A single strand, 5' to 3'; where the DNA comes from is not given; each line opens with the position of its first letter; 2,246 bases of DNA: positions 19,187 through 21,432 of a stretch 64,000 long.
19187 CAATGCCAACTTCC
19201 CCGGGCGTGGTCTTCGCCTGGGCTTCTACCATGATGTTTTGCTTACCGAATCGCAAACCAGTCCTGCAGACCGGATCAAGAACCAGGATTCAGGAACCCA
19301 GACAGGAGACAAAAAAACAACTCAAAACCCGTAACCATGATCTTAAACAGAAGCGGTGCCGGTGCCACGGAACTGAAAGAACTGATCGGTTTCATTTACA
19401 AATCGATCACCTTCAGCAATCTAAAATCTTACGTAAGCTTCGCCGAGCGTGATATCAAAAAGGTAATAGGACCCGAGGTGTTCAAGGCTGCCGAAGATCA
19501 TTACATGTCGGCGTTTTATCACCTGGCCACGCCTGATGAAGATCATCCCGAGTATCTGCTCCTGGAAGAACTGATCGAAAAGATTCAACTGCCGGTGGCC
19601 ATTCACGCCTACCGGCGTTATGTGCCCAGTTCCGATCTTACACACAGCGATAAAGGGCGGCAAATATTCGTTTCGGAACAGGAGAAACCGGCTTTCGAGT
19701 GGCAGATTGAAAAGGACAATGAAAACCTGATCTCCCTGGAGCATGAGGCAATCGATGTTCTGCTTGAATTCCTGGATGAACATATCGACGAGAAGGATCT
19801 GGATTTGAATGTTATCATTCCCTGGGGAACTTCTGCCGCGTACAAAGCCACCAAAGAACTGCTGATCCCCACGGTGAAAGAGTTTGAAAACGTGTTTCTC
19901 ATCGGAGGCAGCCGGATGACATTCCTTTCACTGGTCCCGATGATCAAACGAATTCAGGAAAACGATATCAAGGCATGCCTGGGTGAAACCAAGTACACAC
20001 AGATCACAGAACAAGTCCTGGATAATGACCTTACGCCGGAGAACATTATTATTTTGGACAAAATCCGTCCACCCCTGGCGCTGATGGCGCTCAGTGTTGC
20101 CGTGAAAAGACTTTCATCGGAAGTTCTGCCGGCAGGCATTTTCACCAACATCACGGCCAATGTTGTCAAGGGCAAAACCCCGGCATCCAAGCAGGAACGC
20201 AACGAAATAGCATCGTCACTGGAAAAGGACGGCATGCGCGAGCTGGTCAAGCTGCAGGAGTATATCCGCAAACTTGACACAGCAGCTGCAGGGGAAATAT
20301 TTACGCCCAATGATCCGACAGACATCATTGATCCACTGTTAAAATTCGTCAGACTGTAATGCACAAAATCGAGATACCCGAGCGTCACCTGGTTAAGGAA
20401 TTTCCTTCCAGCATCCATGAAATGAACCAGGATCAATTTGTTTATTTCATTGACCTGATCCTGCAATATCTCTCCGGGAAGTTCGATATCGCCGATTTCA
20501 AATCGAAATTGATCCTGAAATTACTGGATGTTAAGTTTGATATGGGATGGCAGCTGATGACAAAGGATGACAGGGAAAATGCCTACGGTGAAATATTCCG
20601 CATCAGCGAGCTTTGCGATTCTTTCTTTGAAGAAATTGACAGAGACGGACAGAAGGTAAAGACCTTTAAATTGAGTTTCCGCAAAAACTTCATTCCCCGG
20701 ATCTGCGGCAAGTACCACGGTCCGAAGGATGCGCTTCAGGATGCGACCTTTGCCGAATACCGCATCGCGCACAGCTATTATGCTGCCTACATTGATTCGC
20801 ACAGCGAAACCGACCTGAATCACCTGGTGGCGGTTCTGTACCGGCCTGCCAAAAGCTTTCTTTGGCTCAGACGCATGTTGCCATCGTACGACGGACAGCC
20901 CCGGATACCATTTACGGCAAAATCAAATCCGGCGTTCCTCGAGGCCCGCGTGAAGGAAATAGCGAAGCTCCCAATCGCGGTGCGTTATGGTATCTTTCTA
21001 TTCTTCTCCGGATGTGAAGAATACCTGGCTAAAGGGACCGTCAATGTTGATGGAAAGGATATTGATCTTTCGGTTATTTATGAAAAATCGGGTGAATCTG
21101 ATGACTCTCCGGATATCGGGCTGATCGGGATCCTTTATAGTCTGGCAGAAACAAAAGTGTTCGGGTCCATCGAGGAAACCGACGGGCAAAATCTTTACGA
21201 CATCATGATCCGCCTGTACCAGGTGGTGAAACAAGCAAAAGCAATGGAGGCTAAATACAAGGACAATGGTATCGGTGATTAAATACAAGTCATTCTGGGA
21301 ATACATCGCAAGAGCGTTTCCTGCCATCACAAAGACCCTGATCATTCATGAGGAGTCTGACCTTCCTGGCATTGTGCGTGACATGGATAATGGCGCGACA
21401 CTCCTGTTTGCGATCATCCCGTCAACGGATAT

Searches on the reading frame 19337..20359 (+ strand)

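Call 96: search_protein_families(library=phrogs, proteins=[window:19337-20359:+], max_evalue=0.001)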
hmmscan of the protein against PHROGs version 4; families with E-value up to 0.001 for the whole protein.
window:19337-20359:+ (340 aa): 1 family
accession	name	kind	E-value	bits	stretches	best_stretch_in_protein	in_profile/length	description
phrog_27760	-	unknown function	1.7e-28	100.8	1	5-321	7-304/320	-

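Call 98: search_protein_families(library=pfam, proteins=[window:19337-20359:+], max_evalue=1)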
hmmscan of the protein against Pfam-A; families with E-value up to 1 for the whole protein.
window:19337-20359:+ (340 aa): 1 family
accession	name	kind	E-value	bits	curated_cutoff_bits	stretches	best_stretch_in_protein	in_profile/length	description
PF20459.4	DUF6712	-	1.2e-18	67.7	25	2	40-151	1-106/121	Family of unknown function (DUF6712)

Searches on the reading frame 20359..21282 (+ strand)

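Call 98: search_protein_families(library=pfam, proteins=[window:20359-21282:+], max_evalue=1)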
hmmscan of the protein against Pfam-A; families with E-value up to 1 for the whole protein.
window:20359-21282:+ (307 aa): 1 family
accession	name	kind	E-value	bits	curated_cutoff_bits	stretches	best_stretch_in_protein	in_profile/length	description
PF10491.14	Nrf1_DNA-bind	-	0.14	12.3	23.5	1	3-42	112-150/213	NLS-binding and DNA-binding and dimerisation domains of Nrf1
